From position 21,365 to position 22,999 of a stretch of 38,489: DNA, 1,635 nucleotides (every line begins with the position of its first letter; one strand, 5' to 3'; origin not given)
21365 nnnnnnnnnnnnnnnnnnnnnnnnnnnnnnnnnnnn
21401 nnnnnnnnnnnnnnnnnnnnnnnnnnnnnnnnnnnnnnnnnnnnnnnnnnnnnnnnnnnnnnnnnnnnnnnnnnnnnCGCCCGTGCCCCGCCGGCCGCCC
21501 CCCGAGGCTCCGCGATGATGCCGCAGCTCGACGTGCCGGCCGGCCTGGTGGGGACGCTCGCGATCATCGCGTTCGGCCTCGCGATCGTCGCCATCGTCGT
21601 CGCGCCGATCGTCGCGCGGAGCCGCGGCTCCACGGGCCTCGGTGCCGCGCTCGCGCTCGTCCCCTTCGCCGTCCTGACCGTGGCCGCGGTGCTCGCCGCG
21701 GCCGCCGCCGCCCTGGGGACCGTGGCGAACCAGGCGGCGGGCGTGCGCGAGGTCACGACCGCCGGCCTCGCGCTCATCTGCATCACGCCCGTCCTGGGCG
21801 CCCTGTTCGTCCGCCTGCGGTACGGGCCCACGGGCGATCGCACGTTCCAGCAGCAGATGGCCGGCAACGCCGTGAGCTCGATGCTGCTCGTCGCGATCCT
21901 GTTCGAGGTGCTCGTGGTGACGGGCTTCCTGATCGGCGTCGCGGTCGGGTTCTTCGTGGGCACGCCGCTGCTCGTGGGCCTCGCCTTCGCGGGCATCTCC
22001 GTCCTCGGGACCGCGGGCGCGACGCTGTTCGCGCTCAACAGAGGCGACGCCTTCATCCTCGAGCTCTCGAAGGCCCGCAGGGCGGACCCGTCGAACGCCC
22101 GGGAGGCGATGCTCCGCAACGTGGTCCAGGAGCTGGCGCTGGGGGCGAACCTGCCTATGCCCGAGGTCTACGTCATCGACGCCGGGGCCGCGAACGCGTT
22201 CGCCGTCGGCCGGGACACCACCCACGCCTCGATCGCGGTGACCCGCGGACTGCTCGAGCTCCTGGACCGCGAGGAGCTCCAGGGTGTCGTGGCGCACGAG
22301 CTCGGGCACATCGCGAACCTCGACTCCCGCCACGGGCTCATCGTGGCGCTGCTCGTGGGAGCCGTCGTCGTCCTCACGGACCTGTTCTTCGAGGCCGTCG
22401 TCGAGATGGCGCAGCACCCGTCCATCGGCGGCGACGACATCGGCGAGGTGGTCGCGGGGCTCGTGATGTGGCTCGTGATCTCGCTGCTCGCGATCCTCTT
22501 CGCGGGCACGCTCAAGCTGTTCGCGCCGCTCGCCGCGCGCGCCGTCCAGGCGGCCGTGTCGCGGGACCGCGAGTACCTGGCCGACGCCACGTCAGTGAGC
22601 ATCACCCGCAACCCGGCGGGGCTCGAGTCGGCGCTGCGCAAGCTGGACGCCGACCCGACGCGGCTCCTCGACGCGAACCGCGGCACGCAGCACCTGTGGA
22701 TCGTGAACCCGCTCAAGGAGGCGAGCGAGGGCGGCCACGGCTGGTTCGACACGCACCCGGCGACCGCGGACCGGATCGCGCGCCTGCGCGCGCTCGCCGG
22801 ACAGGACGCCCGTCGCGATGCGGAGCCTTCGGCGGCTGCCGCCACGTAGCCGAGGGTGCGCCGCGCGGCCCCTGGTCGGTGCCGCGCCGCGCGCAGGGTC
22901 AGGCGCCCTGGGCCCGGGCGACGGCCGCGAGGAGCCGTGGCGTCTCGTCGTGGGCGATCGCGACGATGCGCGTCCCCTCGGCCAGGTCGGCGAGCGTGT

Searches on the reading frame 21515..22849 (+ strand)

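Call 10: search_protein_families(library=pfam, proteins=[window:21515-22849:+], max_evalue=0.01)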
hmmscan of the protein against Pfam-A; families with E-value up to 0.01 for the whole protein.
window:21515-22849:+ (444 aa): 1 family
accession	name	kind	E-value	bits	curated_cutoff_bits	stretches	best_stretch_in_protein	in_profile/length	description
PF01435.24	Peptidase_M48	-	2.3e-31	109.5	20.3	1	195-427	2-185/186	Peptidase family M48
